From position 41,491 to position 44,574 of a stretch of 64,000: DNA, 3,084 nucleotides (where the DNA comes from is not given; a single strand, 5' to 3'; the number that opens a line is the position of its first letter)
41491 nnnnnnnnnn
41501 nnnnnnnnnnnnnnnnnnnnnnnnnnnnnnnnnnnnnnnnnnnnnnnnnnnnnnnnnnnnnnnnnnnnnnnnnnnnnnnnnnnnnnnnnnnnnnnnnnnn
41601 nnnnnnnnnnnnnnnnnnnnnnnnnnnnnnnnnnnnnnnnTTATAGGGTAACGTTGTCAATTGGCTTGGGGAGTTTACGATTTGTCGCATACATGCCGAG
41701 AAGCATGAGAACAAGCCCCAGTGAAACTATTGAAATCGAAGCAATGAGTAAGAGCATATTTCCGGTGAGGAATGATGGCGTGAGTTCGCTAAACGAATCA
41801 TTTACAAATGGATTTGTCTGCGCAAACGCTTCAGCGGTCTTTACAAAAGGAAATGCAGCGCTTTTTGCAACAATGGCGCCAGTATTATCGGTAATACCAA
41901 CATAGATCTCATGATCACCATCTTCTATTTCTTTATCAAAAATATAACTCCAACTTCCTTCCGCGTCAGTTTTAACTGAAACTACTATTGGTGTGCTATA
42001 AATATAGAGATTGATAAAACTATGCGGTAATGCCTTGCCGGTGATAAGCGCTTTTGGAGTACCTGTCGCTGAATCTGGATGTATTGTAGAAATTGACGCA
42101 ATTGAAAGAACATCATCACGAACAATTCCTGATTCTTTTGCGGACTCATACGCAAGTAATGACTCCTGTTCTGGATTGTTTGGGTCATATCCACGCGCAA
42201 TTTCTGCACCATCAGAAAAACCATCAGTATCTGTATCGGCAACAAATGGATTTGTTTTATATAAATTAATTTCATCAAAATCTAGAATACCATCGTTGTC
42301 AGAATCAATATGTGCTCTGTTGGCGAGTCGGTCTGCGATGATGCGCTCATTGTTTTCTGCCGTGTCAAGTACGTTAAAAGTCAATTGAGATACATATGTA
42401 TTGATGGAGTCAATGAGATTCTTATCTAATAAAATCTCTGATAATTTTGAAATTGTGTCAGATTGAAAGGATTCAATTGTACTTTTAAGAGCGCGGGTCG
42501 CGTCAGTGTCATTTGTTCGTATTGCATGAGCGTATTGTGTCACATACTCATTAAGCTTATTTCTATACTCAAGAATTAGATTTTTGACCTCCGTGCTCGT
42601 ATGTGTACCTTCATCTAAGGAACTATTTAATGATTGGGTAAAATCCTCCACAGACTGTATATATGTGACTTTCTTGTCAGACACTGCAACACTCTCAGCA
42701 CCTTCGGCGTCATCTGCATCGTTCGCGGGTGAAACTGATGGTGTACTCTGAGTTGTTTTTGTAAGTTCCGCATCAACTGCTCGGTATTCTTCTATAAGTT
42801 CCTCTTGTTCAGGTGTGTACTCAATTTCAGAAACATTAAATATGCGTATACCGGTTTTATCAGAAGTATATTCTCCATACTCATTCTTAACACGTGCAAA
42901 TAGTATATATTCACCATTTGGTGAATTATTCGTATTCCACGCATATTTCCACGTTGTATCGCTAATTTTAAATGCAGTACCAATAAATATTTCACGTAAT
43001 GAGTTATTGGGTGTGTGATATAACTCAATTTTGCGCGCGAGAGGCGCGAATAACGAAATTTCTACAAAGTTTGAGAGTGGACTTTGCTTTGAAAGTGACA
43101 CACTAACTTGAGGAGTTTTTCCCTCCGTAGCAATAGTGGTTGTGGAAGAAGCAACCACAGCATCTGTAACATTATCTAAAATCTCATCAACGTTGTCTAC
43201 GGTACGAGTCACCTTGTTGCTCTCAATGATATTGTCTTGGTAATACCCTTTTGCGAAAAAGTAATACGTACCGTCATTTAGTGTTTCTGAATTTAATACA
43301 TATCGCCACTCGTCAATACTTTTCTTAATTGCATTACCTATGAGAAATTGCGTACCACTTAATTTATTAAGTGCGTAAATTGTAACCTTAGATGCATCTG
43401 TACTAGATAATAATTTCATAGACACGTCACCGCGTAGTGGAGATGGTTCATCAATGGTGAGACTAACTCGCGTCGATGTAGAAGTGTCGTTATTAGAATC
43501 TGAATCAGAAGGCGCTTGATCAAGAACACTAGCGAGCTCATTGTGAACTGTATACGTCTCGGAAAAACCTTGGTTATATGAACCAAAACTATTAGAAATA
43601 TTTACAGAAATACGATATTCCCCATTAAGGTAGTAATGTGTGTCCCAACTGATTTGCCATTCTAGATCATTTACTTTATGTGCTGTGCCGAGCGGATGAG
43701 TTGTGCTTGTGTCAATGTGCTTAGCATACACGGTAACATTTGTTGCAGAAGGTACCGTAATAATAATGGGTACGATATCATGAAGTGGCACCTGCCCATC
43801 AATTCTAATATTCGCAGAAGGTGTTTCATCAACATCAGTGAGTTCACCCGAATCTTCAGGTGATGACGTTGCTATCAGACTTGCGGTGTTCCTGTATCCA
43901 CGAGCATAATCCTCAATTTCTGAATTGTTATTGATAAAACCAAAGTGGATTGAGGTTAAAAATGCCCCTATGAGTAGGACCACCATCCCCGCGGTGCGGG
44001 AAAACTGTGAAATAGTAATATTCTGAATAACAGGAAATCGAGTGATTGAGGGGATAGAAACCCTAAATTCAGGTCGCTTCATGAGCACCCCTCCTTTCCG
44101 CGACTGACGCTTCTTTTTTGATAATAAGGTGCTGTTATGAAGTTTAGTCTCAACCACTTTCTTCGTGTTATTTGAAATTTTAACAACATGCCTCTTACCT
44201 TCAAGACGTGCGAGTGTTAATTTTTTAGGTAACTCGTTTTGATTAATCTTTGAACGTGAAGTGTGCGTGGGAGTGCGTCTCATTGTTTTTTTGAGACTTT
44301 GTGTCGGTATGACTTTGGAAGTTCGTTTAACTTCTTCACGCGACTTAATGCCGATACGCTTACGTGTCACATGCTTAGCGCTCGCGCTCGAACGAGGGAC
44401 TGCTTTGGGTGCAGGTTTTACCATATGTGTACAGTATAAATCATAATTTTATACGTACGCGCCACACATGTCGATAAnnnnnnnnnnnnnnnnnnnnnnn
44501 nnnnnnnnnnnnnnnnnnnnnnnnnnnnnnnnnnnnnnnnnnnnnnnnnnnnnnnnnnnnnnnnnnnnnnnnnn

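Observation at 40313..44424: Orphan sensor histidine kinase plus a 927-aa double-anchored surface protein inserted between uvrA and uvrB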

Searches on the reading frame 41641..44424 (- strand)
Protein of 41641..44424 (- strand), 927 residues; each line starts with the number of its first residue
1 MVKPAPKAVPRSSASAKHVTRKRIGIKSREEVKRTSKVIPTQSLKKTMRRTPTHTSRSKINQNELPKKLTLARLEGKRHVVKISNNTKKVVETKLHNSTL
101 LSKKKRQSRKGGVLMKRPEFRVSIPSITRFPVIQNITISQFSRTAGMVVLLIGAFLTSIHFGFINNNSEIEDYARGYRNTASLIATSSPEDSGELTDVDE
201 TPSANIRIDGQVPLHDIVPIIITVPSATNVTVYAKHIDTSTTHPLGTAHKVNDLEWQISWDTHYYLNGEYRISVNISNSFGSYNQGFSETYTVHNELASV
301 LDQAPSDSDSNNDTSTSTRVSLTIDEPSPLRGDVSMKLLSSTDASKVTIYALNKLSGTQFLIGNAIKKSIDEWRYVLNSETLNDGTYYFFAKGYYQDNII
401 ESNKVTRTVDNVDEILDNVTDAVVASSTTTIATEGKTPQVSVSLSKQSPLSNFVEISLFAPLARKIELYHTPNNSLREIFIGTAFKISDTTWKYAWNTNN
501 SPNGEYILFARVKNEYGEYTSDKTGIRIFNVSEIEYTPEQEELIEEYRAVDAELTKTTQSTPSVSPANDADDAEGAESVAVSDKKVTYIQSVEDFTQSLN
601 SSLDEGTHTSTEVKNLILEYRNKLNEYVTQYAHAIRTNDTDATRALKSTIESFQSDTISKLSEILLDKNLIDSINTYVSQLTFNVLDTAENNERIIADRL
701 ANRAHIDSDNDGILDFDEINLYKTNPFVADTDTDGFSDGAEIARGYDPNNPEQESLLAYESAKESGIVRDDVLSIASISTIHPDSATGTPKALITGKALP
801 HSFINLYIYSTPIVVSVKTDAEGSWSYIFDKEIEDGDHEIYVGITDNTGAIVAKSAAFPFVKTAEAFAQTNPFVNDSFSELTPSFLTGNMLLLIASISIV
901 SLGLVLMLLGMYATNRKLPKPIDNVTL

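Call 3: search_protein_families(library=pfam, proteins=[window:41641-44424:-], max_evalue=0.01)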
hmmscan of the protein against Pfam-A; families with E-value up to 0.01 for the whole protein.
window:41641-44424:- (927 aa): 2 families
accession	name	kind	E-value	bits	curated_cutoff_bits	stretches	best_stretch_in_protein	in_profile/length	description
PF19077.6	Big_13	-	1e-08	36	27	1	777-856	13-95/102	Bacterial Ig-like domain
PF18884.5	TSP3_bac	-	2.5e-08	34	25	1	730-751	1-22/22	Bacterial TSP3 repeat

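Call 4: search_protein_families(library=ncbifam, proteins=[window:41641-44424:-], max_evalue=0.01)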
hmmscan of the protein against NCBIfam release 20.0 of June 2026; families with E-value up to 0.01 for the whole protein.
window:41641-44424:- (927 aa): 3 families
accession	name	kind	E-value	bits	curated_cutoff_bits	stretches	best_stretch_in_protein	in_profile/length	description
NF040520.1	Ig_like_BLP2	equivalog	9.5e-06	24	750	1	768-866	518-613/730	Ig-like repeat protein Blp2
NF033765.2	gliding_CglD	equivalog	0.001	17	400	1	702-749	74-126/1124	adventurous gliding motility lipoprotein CglD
NF047639.1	throspo3_MtsD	equivalog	0.0024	16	800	1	701-745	386-431/651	cell-cell cohesion protein MtsD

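Call 8: find_homologous_proteins(query=window:41641-44424:-)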
Query window:41641-44424:- (927 aa): 2 proteins with E <= 0.001 among 8000 candidates.
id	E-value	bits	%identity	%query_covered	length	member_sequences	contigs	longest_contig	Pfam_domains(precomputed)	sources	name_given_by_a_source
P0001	0.0e+0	2029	100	100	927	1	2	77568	PF18884.6,PF19077.7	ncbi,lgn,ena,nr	ncbi:MAG TPA: Ig-like domain-containing protein [Candidatus Paceibacterota bacterium]|nr:Ig-like dom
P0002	3.7e-174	599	39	94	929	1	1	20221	PF19077.7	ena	-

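Call 9: find_encoding_contigs(protein=P0002, flank=10000)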
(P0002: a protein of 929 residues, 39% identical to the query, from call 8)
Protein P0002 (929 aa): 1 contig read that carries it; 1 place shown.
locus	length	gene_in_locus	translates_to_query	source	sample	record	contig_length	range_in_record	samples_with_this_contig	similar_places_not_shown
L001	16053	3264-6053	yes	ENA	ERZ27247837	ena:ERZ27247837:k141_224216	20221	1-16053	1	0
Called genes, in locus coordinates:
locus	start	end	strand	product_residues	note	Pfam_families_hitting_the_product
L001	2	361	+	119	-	?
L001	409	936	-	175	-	-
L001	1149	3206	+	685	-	PF04851:ResIII, PF17757:UvrB_inter, PF27431:UvrB_3rd, PF00271:Helicase_C, PF12344:UvrB, PF02151:UVR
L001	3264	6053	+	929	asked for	PF19077:Big_13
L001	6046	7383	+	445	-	PF00512:HisKA, PF02518:HATPase_c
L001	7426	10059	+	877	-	PF02463:SMC_N (faint), PF13555:AAA_29 (faint), PF20720:nSTAND3 (faint), PF00005:ABC_tran (faint), PF13304:AAA_21 (faint), PF17760:UvrA_inter, PF00684:DnaJ_CXXCXGXG (faint)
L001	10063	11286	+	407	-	PF01541:GIY-YIG, PF08459:UvrC_RNaseH_dom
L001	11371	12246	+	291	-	PF03721:UDPG_MGDP_dh_N, PF00984:UDPG_MGDP_dh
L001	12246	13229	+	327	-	PF01820:Dala_Dala_lig_N, PF02655:ATP-grasp_3, PF07478:Dala_Dala_lig_C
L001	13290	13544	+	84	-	PF01329:Pterin_4a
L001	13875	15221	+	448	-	PF02878:PGM_PMM_I, PF02879:PGM_PMM_II, PF02880:PGM_PMM_III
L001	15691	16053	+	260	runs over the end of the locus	PF00119:ATP-synt_A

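Call 10: find_encoding_contigs(protein=P0001, flank=10000)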
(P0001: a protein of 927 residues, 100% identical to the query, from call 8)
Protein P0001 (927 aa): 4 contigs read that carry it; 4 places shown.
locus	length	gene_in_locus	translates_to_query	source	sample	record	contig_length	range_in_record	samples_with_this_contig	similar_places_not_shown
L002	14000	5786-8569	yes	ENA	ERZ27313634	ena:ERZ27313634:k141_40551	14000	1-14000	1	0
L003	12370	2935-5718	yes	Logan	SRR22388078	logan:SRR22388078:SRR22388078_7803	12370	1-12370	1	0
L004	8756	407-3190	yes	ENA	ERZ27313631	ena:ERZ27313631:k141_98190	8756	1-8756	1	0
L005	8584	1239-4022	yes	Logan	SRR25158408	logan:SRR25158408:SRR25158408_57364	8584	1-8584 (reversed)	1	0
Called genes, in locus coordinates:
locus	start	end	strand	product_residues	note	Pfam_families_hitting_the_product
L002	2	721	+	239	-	?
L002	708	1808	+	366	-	PF09587:PGA_cap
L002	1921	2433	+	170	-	PF00254:FKBP_C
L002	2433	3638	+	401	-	PF01702:TGT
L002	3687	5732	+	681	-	PF00270:DEAD (faint), PF04851:ResIII, PF17757:UvrB_inter, PF27431:UvrB_3rd, PF00271:Helicase_C, PF12344:UvrB, PF02151:UVR (weak)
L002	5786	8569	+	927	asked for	PF18884:TSP3_bac (faint), PF19077:Big_13 (weak)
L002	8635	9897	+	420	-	PF00512:HisKA, PF02518:HATPase_c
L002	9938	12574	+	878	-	PF02463:SMC_N (faint), PF13555:AAA_29 (faint), PF20720:nSTAND3 (faint), PF00005:ABC_tran (faint), PF13304:AAA_21 (faint), PF17760:UvrA_inter, PF00684:DnaJ_CXXCXGXG (faint)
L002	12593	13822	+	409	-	PF01541:GIY-YIG, PF08459:UvrC_RNaseH_dom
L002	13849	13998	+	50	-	?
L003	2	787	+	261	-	?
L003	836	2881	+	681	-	PF00270:DEAD (faint), PF04851:ResIII, PF17757:UvrB_inter, PF27431:UvrB_3rd, PF00271:Helicase_C, PF12344:UvrB, PF02151:UVR (weak)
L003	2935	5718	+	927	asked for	PF18884:TSP3_bac (faint), PF19077:Big_13 (weak)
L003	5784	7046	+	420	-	PF00512:HisKA, PF02518:HATPase_c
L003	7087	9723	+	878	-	PF02463:SMC_N (faint), PF13555:AAA_29 (faint), PF20720:nSTAND3 (faint), PF00005:ABC_tran (faint), PF13304:AAA_21 (faint), PF17760:UvrA_inter, PF00684:DnaJ_CXXCXGXG (faint)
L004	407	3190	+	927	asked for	PF18884:TSP3_bac (faint), PF19077:Big_13 (weak)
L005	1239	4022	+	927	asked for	PF18884:TSP3_bac (faint), PF19077:Big_13 (weak)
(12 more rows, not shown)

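Call 24: search_solved_structures(query=A2, max_evalue=0.01)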
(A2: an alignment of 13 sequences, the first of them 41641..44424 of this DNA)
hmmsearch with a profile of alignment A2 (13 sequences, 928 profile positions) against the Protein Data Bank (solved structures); distinct sequences matched with E-value up to 0.01: 0.

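Call 38: search_protein_families(library=pfam, alignment_id=A2, max_evalue=0.1)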
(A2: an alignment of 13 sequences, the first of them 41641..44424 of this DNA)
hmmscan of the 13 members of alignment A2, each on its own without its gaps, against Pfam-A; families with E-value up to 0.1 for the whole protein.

A. member 1, window:41641-44424:- (927 aa): 3 families
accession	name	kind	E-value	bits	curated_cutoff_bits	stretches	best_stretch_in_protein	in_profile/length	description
PF19077.6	Big_13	-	1e-08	36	27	1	777-856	13-95/102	Bacterial Ig-like domain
PF18884.5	TSP3_bac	-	2.5e-08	34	25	2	730-751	1-22/22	Bacterial TSP3 repeat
PF16830.10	NBD94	-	0.048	14.6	25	0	582-655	11-83/91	Nucleotide-Binding Domain 94 of RH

B. families by the number of members that match (of 13 scanned): 21 families
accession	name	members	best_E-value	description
PF19077.6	Big_13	13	9.9e-16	Bacterial Ig-like domain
PF18884.5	TSP3_bac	11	7e-11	Bacterial TSP3 repeat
PF17957.7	Big_7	8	4.3e-08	Bacterial Ig domain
PF17936.7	Big_6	6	7.5e-05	Bacterial Ig domain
PF13750.12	Big_3_3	2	0.018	Bacterial Ig-like domain (group 3)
PF02922.24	CBM_48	2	0.046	Carbohydrate-binding module 48 (Isoamylase N-terminal domain)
PF11974.14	bMG3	1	0.0033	Bacterial alpha-2-macroglobulin MG3 domain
PF13860.13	FlgD_ig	1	0.0085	FlgD Ig-like domain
PF15584.11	Imm72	1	0.014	Immunity protein 72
PF15487.11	FAM220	1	0.02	FAM220 family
PF07495.19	Y_Y_Y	1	0.033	Y_Y_Y domain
PF14208.11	DUF4320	1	0.041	Domain of unknown function (DUF4320)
PF05915.17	TMEM_230_134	1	0.043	Transmembrane proteins 230/134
PF16967.11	TcfC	1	0.047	E-set like domain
PF16830.10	NBD94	1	0.048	Nucleotide-Binding Domain 94 of RH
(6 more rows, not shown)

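Call 58: predict_structure(alignment_id=A5)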
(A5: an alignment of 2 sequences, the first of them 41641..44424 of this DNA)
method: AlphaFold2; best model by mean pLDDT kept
length: 927 residues; sequences in the alignment: 2
mean_pLDDT: 43.2   pTM: 0.23
mean pLDDT of the five models: 43.2, 39.4, 38.7, 36.8, 34.4
residues with pLDDT >= 90: 0; 70-90: 110; 50-70: 229; < 50: 588
segments of 3 or more residues with pLDDT < 50: 1-201, 210-215, 295-320, 327-343, 411-438, 446-451, 530-591, 604-608, 691-894, 909-927
pLDDT, mean of each block of 10 residues (from residue 1): 32 29 27 26 24 24 26 23 24 23 23 27 26 27 35 37 30 28 25 29 59 53 76 76 75 78 66 75 59 44 25 32 49 43 58 70 60 54 68 57 66 28 24 35 50 63 73 63 68 68 68 66 60 35 36 26 24 22 29 54 48 67 69 61 72 73 62 60 54 44 30 21 24 26 32 32 29 25 26 32 30 30 32 33 38 34 25 25 32 49 51 40 29
secondary structure, 60 per line:
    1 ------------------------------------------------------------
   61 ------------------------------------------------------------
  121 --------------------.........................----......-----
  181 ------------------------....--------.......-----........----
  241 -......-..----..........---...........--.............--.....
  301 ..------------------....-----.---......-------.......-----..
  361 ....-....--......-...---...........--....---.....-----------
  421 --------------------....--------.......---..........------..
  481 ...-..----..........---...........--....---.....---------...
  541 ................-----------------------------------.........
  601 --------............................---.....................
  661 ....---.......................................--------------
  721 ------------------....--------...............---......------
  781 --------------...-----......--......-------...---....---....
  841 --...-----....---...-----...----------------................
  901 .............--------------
elements in order (helices of 4 or more, strands of 3 or more residues): H141-165 H170-175 E205-208 E217-223 E229-236 E242-247 E255-261 E268-278 E281-293 H296-302 E321-324 E334-339 E347-353 E359-364 E366-369 E372-377 E385-395 E398-401 E405-409 E441-444 E453-459 E463-472 E479-483 E491-497 E504-514 E517-520 E524-528 H538-556 H592-600 H609-636 H640-664 H668-706 H739-742 H751-765 H769-774 E795-797 E803-808 E811-816 E824-826 E830-833 E837-840 E843-845 E851-854 E858-860 H885-913

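Call 76: search_protein_representatives(protein=window:41641-44424:-)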
Query: 927 residues. Proteins with E-value up to 0.001 (for the whole library): 14500; up to 1e-10: 3506; up to 1e-30: 939. The best 150 are listed.
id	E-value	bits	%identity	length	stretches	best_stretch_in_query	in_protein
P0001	0.0e+00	2029.1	100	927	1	1-927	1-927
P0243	3.7e-247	839.1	46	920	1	7-923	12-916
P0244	2.1e-173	595.1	49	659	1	276-923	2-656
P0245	3.1e-170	584.6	40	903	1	39-923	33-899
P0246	1.9e-162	558.8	40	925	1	17-922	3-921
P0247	7.5e-158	543.7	39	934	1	34-920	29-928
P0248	6.5e-157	540.5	39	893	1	32-918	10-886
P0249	1.3e-156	539.6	40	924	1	97-915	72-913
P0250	9.7e-154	530.1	38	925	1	82-917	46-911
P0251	2.3e-153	528.8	41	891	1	89-915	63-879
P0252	1.5e-152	526.1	38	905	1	40-920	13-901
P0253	9.9e-148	510.2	38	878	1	66-916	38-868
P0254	1.7e-145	502.8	36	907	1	29-922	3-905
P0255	3.8e-145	501.6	37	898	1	45-916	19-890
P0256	6.0e-145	501.0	38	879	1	92-916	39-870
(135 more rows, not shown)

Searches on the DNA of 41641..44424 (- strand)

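Call 72: search_with_rna_model(model_id=R1, sources=[L001, L006, L007, L008, L009, L010, L011, L012, L013, L014, L015, L016, L017, L019, L020, L021, L086, L087, L088, L089, L090], max_evalue=1)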
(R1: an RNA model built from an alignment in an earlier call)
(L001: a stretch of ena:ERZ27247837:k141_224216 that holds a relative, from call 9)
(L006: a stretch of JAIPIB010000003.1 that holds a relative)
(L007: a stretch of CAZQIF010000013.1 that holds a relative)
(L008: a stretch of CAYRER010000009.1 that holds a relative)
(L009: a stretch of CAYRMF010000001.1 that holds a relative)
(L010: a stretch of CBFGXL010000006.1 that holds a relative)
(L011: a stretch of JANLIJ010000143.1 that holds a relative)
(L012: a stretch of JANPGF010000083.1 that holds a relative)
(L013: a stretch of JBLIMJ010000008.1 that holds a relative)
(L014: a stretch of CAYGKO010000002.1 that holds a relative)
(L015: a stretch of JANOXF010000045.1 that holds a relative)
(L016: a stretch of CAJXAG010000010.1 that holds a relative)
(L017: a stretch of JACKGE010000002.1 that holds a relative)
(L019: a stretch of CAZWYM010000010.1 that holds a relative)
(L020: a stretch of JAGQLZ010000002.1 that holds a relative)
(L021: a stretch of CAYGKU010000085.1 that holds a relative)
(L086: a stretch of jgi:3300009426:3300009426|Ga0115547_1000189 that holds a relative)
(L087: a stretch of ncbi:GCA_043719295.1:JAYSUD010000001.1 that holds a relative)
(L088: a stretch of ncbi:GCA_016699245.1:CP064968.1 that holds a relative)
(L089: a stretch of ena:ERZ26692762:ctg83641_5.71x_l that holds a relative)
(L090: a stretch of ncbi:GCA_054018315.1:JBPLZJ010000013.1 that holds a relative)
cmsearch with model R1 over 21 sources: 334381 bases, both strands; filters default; matches with E-value up to 1: 16.
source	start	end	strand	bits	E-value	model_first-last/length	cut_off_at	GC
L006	11359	11384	+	31.5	3.5e-05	1-26/26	no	0.5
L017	11385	11410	+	29.9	9.6e-05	1-26/26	no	0.62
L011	11357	11382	+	29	0.00017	1-26/26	no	0.58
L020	5959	5984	+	28.2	0.00028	1-26/26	no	0.65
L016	11392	11417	+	27.8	0.00036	1-26/26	no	0.62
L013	11406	11431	+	27.6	0.00042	1-26/26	no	0.5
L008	11377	11402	+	27.3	0.0005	1-26/26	no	0.46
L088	11418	11443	+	27.1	0.00059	1-26/26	no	0.46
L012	3342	3367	+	26.8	0.00069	1-26/26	no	0.58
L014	11370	11395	+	25.5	0.0016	1-26/26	no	0.54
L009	11384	11409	+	24.9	0.0023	1-26/26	no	0.54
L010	11375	11400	+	24.7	0.0027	1-26/26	no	0.5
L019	11366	11391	+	24.5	0.0029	1-26/26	no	0.38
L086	12877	12902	+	23.6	0.0053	1-26/26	no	0.58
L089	7014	7039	+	16.7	0.42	1-26/26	no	0.58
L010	10865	10890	-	16.2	0.59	1-26/26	no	0.38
